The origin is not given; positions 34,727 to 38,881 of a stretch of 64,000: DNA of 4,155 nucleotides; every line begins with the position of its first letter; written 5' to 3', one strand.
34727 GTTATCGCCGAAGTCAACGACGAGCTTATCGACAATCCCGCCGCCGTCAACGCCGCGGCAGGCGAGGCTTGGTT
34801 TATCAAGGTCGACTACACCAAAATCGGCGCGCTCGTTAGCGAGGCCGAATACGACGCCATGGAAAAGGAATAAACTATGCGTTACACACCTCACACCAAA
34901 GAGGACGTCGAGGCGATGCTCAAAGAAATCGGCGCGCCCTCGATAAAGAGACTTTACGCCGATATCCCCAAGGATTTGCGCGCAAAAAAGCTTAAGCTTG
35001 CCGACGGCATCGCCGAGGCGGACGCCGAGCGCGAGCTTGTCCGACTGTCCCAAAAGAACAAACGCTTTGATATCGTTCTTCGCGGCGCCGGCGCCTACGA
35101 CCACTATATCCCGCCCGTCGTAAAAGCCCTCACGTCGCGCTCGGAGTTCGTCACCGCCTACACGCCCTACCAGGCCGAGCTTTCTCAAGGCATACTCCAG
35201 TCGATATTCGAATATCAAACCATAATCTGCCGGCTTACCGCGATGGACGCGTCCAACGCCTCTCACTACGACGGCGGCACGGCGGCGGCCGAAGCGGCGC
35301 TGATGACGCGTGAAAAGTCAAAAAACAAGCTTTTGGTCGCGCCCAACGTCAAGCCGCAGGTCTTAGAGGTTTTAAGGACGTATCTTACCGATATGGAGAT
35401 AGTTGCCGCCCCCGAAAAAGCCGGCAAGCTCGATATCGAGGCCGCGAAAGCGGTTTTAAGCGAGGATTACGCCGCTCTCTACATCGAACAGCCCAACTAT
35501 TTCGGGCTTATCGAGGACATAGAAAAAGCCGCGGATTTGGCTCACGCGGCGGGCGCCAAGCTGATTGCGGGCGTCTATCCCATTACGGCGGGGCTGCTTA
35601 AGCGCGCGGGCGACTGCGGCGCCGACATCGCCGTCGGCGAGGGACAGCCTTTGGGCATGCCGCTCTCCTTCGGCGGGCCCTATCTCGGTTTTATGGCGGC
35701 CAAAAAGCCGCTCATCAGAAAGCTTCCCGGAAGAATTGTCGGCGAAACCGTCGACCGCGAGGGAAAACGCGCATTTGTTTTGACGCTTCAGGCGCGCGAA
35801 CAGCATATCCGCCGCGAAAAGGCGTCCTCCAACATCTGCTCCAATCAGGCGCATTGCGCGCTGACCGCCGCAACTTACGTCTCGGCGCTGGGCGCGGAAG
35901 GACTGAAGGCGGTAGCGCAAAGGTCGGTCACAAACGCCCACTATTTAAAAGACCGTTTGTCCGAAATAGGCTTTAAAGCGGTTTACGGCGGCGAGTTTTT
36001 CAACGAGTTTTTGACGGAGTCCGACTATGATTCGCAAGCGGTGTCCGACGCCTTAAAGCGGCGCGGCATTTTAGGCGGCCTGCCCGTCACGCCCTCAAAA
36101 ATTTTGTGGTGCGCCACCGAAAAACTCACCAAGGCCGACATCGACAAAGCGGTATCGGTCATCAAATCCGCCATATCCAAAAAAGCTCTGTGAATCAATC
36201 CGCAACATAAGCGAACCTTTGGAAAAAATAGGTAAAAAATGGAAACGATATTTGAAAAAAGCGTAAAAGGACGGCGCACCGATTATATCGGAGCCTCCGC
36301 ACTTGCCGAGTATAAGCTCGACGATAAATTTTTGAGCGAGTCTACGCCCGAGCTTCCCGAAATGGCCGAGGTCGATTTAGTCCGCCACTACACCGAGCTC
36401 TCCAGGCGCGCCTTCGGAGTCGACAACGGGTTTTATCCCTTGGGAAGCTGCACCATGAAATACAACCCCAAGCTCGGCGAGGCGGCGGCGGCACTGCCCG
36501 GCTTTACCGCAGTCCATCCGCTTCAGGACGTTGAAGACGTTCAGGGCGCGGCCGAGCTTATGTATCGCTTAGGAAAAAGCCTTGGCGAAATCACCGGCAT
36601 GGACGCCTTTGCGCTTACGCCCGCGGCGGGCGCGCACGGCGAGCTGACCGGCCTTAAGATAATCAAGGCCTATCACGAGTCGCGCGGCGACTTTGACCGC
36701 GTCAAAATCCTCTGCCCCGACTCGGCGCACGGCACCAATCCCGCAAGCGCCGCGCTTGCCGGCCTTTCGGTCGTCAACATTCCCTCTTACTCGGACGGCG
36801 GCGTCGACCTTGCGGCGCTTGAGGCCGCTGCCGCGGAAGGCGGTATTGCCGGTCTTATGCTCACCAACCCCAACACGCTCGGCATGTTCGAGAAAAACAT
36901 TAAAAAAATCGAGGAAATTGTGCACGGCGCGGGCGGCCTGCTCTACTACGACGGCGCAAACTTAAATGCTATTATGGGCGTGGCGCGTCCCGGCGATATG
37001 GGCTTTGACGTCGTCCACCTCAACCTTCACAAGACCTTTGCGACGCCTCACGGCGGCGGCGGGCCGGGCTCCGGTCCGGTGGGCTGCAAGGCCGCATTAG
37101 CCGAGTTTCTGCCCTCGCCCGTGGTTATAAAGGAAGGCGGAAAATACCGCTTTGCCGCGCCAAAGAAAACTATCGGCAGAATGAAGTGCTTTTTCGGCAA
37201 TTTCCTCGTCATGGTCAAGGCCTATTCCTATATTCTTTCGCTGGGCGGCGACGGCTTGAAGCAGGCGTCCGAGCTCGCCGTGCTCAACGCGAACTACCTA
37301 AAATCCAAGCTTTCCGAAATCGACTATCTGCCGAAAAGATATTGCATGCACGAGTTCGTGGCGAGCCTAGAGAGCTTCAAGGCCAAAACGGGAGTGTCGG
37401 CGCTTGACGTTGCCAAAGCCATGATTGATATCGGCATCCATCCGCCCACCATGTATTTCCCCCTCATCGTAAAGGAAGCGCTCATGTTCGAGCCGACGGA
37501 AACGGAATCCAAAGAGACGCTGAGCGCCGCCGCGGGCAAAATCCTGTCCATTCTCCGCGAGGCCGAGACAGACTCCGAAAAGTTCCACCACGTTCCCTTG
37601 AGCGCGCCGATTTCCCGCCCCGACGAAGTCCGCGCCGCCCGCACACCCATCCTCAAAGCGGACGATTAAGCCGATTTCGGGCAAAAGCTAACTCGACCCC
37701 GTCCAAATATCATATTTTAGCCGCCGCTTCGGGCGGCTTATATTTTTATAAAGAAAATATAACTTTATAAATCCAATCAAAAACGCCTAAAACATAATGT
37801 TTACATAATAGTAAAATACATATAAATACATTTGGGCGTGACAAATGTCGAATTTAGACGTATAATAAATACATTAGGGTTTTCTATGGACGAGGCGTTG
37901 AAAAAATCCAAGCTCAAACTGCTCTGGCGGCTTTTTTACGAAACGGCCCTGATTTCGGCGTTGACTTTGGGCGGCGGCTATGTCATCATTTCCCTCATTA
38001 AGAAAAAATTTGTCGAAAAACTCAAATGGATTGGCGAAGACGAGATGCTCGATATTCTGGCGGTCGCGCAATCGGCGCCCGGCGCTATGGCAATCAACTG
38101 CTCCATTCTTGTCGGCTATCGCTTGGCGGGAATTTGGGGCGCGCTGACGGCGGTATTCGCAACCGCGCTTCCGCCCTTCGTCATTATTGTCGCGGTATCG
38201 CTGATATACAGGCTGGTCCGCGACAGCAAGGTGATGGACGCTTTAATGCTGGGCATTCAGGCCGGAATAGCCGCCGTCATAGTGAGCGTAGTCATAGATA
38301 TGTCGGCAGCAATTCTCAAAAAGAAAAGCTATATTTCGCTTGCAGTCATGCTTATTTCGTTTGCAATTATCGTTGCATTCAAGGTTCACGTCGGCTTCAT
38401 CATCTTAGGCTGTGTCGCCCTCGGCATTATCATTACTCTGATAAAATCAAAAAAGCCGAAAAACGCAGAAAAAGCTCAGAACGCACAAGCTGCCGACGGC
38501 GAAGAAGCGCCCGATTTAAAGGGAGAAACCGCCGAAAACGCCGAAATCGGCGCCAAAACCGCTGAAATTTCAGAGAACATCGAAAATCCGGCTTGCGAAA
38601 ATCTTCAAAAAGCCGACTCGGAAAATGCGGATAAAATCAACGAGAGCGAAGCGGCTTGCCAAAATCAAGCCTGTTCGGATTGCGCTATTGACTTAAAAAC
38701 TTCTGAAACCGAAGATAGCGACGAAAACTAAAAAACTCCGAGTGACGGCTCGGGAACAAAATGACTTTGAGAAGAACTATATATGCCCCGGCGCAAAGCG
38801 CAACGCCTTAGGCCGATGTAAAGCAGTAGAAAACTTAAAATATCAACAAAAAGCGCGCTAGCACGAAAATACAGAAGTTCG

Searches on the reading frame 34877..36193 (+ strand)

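Call 9: search_protein_families(library=pfam, proteins=[window:34877-36193:+])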
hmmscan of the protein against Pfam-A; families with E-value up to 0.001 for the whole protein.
window:34877-36193:+ (438 aa): 2 families
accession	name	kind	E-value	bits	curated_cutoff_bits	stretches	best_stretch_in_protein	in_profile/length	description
PF02347.22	GDC-P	-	4.2e-119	398.6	26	1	1-427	1-427/429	Glycine cleavage system P-protein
PF01053.26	Cys_Met_Meta_PP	-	0.00011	21.4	27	1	124-253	66-193/381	Cys/Met metabolism PLP-dependent enzyme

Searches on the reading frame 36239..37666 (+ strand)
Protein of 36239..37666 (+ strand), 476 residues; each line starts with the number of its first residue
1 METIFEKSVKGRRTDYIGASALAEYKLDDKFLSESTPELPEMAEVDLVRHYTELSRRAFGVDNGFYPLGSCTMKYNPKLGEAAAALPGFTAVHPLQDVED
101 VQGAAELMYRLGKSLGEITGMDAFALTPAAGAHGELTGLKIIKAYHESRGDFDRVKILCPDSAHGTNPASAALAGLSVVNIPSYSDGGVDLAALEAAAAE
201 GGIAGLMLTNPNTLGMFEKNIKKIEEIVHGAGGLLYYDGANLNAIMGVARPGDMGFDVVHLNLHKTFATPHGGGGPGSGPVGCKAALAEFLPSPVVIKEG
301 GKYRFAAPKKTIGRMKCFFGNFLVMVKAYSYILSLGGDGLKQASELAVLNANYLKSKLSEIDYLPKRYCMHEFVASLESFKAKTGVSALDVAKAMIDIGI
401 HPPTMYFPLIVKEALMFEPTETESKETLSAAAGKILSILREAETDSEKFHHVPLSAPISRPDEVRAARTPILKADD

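Call 40: find_homologous_proteins(query=window:36239-37666:+, max_evalue=1e-100)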
Query window:36239-37666:+ (476 aa): 8000 proteins with E <= 1e-100 among 8000 candidates; the best 120 are listed.
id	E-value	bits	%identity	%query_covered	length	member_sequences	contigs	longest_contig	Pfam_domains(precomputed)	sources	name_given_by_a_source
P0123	0.0e+0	1062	100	100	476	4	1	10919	PF21478.4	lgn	-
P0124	4.9e-213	726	66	99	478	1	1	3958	PF02347.23,PF21478.4,PF00266.26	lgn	-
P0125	1.9e-212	724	67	99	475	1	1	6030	PF02347.23,PF21478.4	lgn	-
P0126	1.3e-208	712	66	100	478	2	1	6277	PF02347.23,PF21478.4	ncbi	-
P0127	2.1e-208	711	68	99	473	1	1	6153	PF21478.4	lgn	-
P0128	5.9e-208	709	67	100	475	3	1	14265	PF02347.23,PF21478.4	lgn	-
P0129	2.9e-205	701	66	99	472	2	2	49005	PF02347.23,PF21478.4,PF00266.26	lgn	-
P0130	3.7e-205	700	67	100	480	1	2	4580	PF02347.23,PF21478.4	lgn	-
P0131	8.6e-205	699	67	100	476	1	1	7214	PF02347.23,PF21478.4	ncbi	-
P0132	4.4e-202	690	67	99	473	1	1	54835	PF02347.23,PF21478.4,PF00266.26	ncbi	-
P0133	9.2e-201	686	65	100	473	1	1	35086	PF21478.4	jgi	jgi:glycine dehydrogenase subunit 2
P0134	6.2e-199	680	65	100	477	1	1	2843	PF02347.23,PF21478.4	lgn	-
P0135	1.3e-198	679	66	100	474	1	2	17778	PF02347.23,PF21478.4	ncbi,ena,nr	ncbi:MAG: aminomethyl-transferring glycine dehydrogenase subunit GcvPB [Clostridia bacterium]|nr:ami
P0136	6.1e-198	676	64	99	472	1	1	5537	PF02347.23,PF21478.4,PF00266.26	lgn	-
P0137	7.9e-198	676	66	99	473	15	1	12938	PF02347.23,PF21478.4,PF00266.26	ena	-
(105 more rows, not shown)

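Call 41: find_encoding_contigs(protein=P0129, flank=10000, max_places=2)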
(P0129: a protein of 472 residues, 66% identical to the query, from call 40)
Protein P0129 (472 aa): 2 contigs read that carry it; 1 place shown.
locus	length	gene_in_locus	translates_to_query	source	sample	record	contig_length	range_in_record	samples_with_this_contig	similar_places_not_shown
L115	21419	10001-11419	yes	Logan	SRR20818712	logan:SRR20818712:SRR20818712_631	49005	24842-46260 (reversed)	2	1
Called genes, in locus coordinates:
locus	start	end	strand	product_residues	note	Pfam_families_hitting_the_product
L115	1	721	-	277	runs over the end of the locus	PF00231:ATP-synt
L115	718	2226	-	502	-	PF00006:ATP-synt_ab, PF00306:ATP-synt_ab_C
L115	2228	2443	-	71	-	PF00213:OSCP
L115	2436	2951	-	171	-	PF00430:ATP-synt_B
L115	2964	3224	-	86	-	PF00137:ATP-synt_C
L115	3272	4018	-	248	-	PF00119:ATP-synt_A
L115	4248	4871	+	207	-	PF01812:5-FTHF_cyc-lig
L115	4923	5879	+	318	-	PF21948:LplA-B_cat, PF03099:BPL_LplA_LipB (weak), PF10437:Lip_prot_lig_C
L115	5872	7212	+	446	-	PF01134:GIDA (weak), PF01262:AlaDh_PNT_C (faint), PF01266:DAO (faint), PF07992:Pyr_redox_2, PF12831:FAD_oxidored (weak), PF13738:Pyr_redox_3, PF00070:Pyr_redox, PF02852:Pyr_redox_dim, +3 more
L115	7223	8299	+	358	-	PF01571:GCV_T, PF08669:GCV_T_C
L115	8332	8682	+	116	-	PF01597:GCV_H, PF00364:Biotin_lipoyl (weak)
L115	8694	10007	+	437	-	PF02347:GDC-P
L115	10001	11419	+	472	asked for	PF02347:GDC-P, PF00266:Aminotran_5 (weak), PF21478:GcvP2_C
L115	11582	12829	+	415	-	PF04389:Peptidase_M28, PF05343:Peptidase_M42, PF01546:Peptidase_M20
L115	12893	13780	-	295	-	PF00294:PfkB (weak)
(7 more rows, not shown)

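Call 42: find_encoding_contigs(protein=P0132, flank=10000, max_places=2)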
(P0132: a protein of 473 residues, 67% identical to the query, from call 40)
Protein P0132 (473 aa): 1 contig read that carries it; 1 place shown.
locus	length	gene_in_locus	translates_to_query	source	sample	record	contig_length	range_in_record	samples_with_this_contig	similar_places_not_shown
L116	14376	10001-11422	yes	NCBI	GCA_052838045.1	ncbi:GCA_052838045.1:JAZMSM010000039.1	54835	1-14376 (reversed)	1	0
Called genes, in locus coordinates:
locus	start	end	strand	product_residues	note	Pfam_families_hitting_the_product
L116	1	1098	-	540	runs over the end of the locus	PF00118:Cpn60_TCP1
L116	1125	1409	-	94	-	PF00166:Cpn10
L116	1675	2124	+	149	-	PF00383:dCMP_cyt_deam_1, PF14437:MafB19-deam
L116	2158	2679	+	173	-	PF00160:Pro_isomerase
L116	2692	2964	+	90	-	-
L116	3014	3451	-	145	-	-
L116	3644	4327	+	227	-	PF00149:Metallophos, PF06874:FBPase_2 (faint), PF12850:Metallophos_2 (weak)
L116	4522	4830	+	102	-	PF00829:Ribosomal_L21p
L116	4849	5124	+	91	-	PF01016:Ribosomal_L27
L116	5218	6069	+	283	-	PF07934:OGG_N, PF00730:HhH-GPD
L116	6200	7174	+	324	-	PF21948:LplA-B_cat, PF03099:BPL_LplA_LipB (weak)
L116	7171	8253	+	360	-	PF01571:GCV_T, PF08669:GCV_T_C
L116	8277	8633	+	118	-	PF01597:GCV_H, PF00364:Biotin_lipoyl (weak)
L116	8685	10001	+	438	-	PF02347:GDC-P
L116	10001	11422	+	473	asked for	PF02347:GDC-P, PF00266:Aminotran_5 (weak), PF21478:GcvP2_C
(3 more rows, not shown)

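Call 43: find_encoding_contigs(protein=P0128, flank=10000, max_places=2)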
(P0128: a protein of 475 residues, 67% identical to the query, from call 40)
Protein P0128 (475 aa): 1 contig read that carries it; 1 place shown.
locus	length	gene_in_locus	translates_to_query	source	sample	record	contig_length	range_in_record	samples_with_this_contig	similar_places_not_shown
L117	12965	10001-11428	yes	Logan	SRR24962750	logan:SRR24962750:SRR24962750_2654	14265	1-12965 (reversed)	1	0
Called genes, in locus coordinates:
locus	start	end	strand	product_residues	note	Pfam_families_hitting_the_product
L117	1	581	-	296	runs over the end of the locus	PF14397:ATPgrasp_ST (faint), PF02655:ATP-grasp_3, PF08443:RimK, PF02786:CPSase_L_D2 (faint), PF02955:GSH-S_ATP, PF07478:Dala_Dala_lig_C (faint)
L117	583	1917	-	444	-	PF13676:TIR_2 (weak), PF13489:Methyltransf_23 (weak), PF08241:Methyltransf_11, PF08242:Methyltransf_12 (weak), PF13649:Methyltransf_25 (weak), PF13847:Methyltransf_31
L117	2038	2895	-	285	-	PF08443:RimK, PF02955:GSH-S_ATP (weak)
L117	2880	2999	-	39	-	-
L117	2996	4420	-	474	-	-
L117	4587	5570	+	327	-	PF21948:LplA-B_cat, PF03099:BPL_LplA_LipB (weak)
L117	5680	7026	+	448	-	PF00890:FAD_binding_2 (weak), PF01134:GIDA, PF01262:AlaDh_PNT_C (faint), PF07992:Pyr_redox_2, PF12831:FAD_oxidored (weak), PF13738:Pyr_redox_3, PF00070:Pyr_redox, PF02852:Pyr_redox_dim, +3 more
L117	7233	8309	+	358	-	PF01571:GCV_T, PF08669:GCV_T_C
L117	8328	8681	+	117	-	PF01597:GCV_H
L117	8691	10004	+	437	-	PF02347:GDC-P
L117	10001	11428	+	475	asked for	PF02347:GDC-P, PF21478:GcvP2_C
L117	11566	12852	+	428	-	PF01476:LysM, PF23446:LysM1_NFP_LYK (faint), PF23473:LysM3_LYK4_5 (faint), PF01476:LysM, PF00704:Glyco_hydro_18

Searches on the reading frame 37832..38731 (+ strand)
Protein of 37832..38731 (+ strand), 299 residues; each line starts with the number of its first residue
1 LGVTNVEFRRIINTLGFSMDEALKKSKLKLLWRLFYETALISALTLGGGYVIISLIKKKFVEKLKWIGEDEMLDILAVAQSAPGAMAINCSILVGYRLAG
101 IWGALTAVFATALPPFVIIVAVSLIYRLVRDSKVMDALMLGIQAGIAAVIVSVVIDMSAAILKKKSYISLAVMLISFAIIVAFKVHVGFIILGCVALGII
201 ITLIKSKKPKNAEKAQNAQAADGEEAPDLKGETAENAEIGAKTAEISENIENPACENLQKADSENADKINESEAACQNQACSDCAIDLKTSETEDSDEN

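Call 9: search_protein_families(library=pfam, proteins=[window:37832-38731:+])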
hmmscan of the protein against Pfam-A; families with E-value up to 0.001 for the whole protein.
window:37832-38731:+ (299 aa): 1 family
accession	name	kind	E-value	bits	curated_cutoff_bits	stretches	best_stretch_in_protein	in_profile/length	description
PF02417.20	Chromate_transp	-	3.2e-41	141.6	28.6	1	32-199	1-166/166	Chromate transporter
